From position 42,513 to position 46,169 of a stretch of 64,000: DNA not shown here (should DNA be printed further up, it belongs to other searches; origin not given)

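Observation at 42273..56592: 14.3-kb island of CWB2-anchored wall-remodelling enzymes inserted exactly between a korB stop and its downstream leader: an actinobacterial counterpart of the C. difficile Cwp repertoire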

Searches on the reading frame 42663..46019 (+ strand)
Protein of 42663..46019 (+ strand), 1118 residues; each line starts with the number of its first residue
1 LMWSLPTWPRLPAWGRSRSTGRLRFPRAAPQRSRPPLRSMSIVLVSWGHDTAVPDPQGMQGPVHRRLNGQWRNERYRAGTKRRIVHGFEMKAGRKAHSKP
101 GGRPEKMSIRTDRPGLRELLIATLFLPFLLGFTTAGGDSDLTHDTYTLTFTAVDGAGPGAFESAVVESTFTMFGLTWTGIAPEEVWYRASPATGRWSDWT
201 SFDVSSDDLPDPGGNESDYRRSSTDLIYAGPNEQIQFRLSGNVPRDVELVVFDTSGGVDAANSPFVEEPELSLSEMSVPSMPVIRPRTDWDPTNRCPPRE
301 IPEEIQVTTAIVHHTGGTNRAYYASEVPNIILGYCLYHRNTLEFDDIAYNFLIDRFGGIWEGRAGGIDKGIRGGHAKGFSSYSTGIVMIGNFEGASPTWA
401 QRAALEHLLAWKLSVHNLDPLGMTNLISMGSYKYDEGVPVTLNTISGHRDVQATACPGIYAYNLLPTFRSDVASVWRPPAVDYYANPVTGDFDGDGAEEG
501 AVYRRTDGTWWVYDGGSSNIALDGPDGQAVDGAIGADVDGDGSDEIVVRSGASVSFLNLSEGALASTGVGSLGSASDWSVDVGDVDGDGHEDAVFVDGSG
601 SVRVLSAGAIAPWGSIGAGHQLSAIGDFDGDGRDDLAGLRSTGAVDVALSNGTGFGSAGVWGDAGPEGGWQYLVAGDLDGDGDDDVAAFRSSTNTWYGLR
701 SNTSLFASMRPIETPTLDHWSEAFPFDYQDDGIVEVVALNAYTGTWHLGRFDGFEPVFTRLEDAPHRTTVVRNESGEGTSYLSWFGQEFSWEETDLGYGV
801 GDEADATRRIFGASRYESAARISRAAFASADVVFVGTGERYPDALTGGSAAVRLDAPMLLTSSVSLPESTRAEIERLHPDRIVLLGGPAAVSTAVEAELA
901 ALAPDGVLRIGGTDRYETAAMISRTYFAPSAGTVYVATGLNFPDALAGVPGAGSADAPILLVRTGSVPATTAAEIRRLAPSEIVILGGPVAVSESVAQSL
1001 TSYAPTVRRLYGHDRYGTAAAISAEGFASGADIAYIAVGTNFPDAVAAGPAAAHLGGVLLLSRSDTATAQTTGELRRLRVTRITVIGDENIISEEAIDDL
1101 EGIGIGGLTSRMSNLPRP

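Call 4: search_protein_families(library=pfam, proteins=[window:42663-46019:+], max_evalue=0.01)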
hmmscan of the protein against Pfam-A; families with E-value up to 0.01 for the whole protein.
window:42663-46019:+ (1118 aa): 4 families
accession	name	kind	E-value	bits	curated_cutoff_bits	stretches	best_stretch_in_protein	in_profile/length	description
PF04122.17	CW_binding_2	-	3.6e-49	165.7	24.9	3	909-996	1-72/73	Cell wall binding domain 2 (CWB2)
PF13517.12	FG-GAP_3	-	7.5e-16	58.9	26.9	3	627-687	1-60/61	FG-GAP-like repeat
PF01510.30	Amidase_2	-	9e-15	55.6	26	1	306-458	4-130/131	N-acetylmuramoyl-L-alanine amidase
PF01839.29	FG-GAP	-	1.2e-07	31.9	22.1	0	673-688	5-20/37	FG-GAP repeat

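Call 34: find_homologous_proteins(query=window:42981-46019:+, max_evalue=1e-20)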
Query window:42981-46019:+ (1012 aa): 222 proteins with E <= 1e-20 among 8000 candidates; the best 120 are listed.
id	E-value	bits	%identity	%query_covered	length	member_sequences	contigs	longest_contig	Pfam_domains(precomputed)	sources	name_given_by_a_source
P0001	0.0e+0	2278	100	100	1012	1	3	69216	PF01839.30,PF13517.13,PF04122.18,PF01510.31,PF27503.1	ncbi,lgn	-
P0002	0.0e+0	1636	72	100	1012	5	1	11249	PF01839.30,PF13517.13,PF04122.18,PF01510.31,PF27503.1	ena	-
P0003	0.0e+0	1600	69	100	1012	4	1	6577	PF01839.30,PF13517.13,PF04122.18,PF01510.31,PF27503.1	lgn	-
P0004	0.0e+0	1599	71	100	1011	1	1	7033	PF01839.30,PF13517.13,PF04122.18,PF01510.31,PF27503.1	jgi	jgi:putative cell wall-binding protein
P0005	0.0e+0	1586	70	100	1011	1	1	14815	PF01839.30,PF13517.13,PF04122.18,PF01510.31,PF27503.1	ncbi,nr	ncbi:MAG: cell wall-binding repeat-containing protein [Actinomycetota bacterium]|nr:cell wall-bindin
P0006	0.0e+0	1582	70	100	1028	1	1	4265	PF01839.30,PF13517.13,PF04122.18,PF01510.31,PF27503.1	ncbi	-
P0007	0.0e+0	1562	68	100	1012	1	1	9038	PF01839.30,PF13517.13,PF04122.18,PF01510.31,PF27503.1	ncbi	-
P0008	0.0e+0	1515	67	99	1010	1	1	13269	PF01839.30,PF13517.13,PF04122.18,PF01510.31,PF27503.1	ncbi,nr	ncbi:MAG: cell wall-binding repeat-containing protein [Actinomycetota bacterium]|nr:cell wall-bindin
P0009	0.0e+0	1488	67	97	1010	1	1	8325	PF01839.30,PF13517.13,PF04122.18,PF01510.31,PF27503.1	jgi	-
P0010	0.0e+0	1420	64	100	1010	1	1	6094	PF01839.30,PF13517.13,PF04122.18,PF01510.31,PF27503.1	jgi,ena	-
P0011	0.0e+0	1152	56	95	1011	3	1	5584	PF13517.13,PF04122.18,PF01510.31,PF27503.1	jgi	-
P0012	0.0e+0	1131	55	96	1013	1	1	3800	PF13517.13,PF04122.18,PF01510.31,PF27503.1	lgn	-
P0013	0.0e+0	1037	52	95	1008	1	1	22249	PF01839.30,PF13517.13,PF04122.18,PF01510.31,PF27503.1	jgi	jgi:putative cell wall-binding protein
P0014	2.3e-294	997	50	96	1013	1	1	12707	PF01839.30,PF13517.13,PF04122.18,PF01510.31,PF27503.1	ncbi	-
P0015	9.4e-294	995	49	99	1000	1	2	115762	PF01839.30,PF13517.13,PF04122.18,PF01510.31,PF27503.1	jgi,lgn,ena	-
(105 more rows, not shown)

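Call 35: find_encoding_contigs(protein=P0005, flank=10000, max_places=2)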
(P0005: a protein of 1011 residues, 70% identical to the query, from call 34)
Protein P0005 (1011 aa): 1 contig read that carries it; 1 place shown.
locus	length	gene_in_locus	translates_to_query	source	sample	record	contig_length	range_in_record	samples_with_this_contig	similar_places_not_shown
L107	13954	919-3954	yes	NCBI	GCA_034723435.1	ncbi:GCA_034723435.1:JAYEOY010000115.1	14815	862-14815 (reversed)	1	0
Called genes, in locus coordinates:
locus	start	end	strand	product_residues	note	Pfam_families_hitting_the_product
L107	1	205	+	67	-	?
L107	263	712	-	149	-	-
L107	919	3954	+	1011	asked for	PF27503:Rv3811_N, PF01510:Amidase_2, PF01839:FG-GAP (faint), PF13517:FG-GAP_3, PF04122:CW_binding_2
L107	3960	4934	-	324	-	PF03706:LPG_synthase_TM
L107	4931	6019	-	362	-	PF13439:Glyco_transf_4, PF13477:Glyco_trans_4_2, PF13579:Glyco_trans_4_4, PF00534:Glycos_transf_1, PF13692:Glyco_trans_1_4, PF13524:Glyco_trans_1_2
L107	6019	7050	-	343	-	PF04007:DUF354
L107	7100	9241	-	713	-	PF00082:Peptidase_S8, PF04122:CW_binding_2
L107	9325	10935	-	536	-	PF04122:CW_binding_2, PF04294:VanW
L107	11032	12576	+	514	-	PF01551:Peptidase_M23, PF04122:CW_binding_2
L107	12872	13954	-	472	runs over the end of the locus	PF04122:CW_binding_2, PF03734:YkuD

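Call 36: find_encoding_contigs(protein=P0008, flank=10000, max_places=2)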
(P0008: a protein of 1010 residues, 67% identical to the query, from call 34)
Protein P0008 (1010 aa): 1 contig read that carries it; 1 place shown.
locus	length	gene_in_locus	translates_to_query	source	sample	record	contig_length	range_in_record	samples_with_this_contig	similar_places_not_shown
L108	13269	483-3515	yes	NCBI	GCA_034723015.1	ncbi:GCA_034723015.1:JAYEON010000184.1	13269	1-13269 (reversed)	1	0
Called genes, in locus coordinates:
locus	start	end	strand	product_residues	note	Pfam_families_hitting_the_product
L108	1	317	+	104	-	?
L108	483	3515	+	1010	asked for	PF27503:Rv3811_N, PF01510:Amidase_2, PF01839:FG-GAP (faint), PF13517:FG-GAP_3, PF04122:CW_binding_2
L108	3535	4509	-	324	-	PF03706:LPG_synthase_TM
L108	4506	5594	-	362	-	PF13439:Glyco_transf_4, PF13477:Glyco_trans_4_2, PF13579:Glyco_trans_4_4, PF00534:Glycos_transf_1, PF13692:Glyco_trans_1_4, PF13524:Glyco_trans_1_2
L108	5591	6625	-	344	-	PF04007:DUF354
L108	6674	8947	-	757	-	PF00082:Peptidase_S8, PF04122:CW_binding_2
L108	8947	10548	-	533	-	PF04122:CW_binding_2, PF04294:VanW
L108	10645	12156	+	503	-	PF01551:Peptidase_M23, PF04122:CW_binding_2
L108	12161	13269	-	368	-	PF04122:CW_binding_2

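Call 37: find_encoding_contigs(protein=P0015, flank=10000, max_places=2)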
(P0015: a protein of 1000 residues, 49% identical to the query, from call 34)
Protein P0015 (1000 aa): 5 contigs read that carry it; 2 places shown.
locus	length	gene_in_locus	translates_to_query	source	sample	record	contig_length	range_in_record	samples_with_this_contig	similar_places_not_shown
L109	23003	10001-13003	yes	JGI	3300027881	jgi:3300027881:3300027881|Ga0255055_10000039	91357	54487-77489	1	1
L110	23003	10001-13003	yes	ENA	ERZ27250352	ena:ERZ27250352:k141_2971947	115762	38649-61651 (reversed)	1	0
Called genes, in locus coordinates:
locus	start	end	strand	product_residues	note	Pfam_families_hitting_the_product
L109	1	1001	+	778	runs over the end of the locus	-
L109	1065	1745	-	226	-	PF08713:DNA_alkylation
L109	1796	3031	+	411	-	-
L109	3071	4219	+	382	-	PF21827:New_glue (weak), PF11258:DUF3048, PF17479:DUF3048_C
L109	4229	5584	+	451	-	PF01425:Amidase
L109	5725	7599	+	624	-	PF01558:POR, PF01855:POR_N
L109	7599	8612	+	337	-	PF02775:TPP_enzyme_C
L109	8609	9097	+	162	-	PF04167:DUF402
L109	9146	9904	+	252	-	PF08239:SH3_3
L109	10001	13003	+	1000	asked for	PF27503:Rv3811_N, PF01510:Amidase_2, PF01839:FG-GAP (faint), PF13517:FG-GAP_3 (weak), PF04122:CW_binding_2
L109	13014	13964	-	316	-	PF03706:LPG_synthase_TM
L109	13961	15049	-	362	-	PF13439:Glyco_transf_4, PF13477:Glyco_trans_4_2, PF13579:Glyco_trans_4_4, PF00534:Glycos_transf_1, PF13692:Glyco_trans_1_4, PF13524:Glyco_trans_1_2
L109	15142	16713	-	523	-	PF01551:Peptidase_M23, PF04122:CW_binding_2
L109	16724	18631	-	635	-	PF02156:Glyco_hydro_26 (weak), PF04122:CW_binding_2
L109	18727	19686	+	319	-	PF00535:Glycos_transf_2, PF13506:Glyco_transf_21 (weak)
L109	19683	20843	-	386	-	PF00535:Glycos_transf_2, PF13641:Glyco_tranf_2_3, PF13632:Glyco_trans_2_3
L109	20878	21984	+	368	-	PF02350:Epimerase_2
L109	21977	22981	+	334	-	-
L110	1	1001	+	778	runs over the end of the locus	-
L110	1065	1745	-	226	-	PF08713:DNA_alkylation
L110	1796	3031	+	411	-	-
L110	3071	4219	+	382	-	PF21827:New_glue (weak), PF11258:DUF3048, PF17479:DUF3048_C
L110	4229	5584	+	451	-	PF01425:Amidase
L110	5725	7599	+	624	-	PF01558:POR, PF01855:POR_N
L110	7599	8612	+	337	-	PF02775:TPP_enzyme_C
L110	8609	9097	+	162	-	PF04167:DUF402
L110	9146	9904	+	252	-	PF08239:SH3_3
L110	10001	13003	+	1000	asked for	PF27503:Rv3811_N, PF01510:Amidase_2, PF01839:FG-GAP (faint), PF13517:FG-GAP_3 (weak), PF04122:CW_binding_2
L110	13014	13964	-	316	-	PF03706:LPG_synthase_TM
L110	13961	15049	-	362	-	PF13439:Glyco_transf_4, PF13477:Glyco_trans_4_2, PF13579:Glyco_trans_4_4, PF00534:Glycos_transf_1, PF13692:Glyco_trans_1_4, PF13524:Glyco_trans_1_2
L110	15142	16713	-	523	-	PF01551:Peptidase_M23, PF04122:CW_binding_2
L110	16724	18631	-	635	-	PF02156:Glyco_hydro_26 (weak), PF04122:CW_binding_2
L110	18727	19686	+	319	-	PF00535:Glycos_transf_2, PF13506:Glyco_transf_21 (weak)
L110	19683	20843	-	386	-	PF00535:Glycos_transf_2, PF13641:Glyco_tranf_2_3, PF13632:Glyco_trans_2_3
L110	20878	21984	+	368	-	PF02350:Epimerase_2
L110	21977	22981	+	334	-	-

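Call 40: find_encoding_contigs(protein=P0001, flank=10000, max_places=3)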
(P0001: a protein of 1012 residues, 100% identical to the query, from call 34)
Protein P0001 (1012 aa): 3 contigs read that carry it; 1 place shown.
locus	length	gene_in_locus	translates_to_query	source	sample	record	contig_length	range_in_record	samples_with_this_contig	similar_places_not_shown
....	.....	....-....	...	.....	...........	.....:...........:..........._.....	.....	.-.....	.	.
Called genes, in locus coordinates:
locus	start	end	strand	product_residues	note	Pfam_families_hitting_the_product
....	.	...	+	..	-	?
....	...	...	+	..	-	-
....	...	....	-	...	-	-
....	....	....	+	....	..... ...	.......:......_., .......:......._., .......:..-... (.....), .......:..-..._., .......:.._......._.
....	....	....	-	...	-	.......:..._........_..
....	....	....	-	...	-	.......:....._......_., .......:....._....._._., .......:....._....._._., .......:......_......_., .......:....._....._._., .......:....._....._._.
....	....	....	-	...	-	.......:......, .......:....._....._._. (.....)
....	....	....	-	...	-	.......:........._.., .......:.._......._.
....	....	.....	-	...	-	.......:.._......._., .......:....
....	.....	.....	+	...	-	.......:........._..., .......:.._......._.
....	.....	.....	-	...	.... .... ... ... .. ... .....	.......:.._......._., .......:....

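Call 43: find_encoding_contigs(protein=P0002, flank=10000, max_places=2)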
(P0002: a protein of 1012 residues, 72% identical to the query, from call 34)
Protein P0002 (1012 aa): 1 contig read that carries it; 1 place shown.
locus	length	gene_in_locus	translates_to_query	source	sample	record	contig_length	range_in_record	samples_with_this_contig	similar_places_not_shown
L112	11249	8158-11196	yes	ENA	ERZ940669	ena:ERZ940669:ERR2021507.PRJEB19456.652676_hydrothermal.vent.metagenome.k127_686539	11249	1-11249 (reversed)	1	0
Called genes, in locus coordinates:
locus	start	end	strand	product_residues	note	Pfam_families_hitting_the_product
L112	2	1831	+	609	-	?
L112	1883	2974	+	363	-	-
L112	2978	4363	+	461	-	PF01425:Amidase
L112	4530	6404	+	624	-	PF01558:POR, PF01855:POR_N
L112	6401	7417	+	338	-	PF02775:TPP_enzyme_C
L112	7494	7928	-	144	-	-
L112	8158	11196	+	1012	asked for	PF27503:Rv3811_N, PF01510:Amidase_2, PF01839:FG-GAP (faint), PF13517:FG-GAP_3, PF04122:CW_binding_2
